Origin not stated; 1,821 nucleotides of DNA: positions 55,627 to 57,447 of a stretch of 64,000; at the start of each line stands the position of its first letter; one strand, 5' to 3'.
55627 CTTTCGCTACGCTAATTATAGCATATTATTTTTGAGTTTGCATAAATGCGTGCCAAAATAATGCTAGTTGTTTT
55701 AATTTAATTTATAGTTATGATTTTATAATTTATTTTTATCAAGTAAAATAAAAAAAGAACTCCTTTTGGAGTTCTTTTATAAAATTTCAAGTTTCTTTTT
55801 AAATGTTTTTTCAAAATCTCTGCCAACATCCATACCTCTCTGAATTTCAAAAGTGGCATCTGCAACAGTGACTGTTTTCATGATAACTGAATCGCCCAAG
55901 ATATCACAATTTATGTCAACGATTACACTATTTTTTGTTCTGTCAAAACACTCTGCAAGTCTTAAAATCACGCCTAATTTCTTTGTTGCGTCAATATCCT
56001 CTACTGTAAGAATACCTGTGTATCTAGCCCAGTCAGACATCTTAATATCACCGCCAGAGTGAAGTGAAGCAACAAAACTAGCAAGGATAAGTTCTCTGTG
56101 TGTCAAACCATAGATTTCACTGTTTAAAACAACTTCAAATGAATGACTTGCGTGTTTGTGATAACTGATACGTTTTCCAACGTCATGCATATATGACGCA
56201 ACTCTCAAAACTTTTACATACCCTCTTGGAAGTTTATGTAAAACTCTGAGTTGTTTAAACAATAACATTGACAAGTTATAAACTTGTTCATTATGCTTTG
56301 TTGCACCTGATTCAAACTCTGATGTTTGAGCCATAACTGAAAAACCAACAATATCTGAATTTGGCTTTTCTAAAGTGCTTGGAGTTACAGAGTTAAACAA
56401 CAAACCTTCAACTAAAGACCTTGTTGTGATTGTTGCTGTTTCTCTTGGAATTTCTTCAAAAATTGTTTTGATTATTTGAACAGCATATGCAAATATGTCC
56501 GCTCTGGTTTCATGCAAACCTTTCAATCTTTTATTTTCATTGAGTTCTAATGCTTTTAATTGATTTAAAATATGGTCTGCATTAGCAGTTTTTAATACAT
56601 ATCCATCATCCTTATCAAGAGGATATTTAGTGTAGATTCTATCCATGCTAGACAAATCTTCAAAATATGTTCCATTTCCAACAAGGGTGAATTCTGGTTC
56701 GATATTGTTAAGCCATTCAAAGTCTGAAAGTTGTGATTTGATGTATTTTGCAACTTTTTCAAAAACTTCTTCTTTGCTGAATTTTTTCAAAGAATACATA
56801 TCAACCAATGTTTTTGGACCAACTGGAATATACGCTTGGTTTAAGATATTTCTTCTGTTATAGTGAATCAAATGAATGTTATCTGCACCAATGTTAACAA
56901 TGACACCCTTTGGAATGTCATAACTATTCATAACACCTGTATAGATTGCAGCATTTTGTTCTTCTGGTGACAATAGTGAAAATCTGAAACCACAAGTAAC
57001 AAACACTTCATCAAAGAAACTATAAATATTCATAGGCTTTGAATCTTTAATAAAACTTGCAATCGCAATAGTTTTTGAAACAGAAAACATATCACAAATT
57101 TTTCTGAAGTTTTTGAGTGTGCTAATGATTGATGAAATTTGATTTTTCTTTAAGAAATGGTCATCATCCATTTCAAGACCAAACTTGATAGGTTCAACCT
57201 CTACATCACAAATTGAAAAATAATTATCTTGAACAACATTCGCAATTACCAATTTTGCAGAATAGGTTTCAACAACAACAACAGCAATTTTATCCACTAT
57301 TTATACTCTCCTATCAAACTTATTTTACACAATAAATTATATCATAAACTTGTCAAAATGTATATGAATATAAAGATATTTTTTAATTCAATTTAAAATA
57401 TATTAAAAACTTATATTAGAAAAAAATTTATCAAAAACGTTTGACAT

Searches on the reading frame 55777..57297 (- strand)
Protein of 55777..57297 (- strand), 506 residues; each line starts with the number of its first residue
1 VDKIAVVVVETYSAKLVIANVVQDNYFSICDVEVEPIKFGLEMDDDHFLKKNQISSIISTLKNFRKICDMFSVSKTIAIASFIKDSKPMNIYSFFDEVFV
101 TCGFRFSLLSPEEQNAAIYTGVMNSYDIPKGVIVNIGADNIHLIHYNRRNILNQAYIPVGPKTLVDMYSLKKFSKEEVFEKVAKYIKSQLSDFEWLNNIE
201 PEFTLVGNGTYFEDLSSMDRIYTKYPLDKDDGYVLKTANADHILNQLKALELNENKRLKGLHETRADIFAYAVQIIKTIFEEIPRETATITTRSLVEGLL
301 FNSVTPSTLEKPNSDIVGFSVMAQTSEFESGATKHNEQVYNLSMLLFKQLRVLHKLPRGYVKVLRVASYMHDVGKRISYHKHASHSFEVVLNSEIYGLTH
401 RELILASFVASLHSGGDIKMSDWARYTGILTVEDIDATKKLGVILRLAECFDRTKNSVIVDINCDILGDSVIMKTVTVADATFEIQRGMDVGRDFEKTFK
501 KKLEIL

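Call 94: search_protein_families(library=pfam, proteins=[window:55777-57297:-], max_evalue=0.00001)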
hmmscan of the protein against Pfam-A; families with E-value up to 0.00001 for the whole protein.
window:55777-57297:- (506 aa): 2 families
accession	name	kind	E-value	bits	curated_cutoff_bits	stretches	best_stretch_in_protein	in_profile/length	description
PF02541.22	Ppx-GppA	-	2.2e-20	73.7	27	1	24-304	8-282/285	Ppx/GppA phosphatase family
PF21447.3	Ppx-GppA_III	-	1.2e-11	45.2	27.3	1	333-468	17-149/177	Ppx/GppA phosphatase, domain III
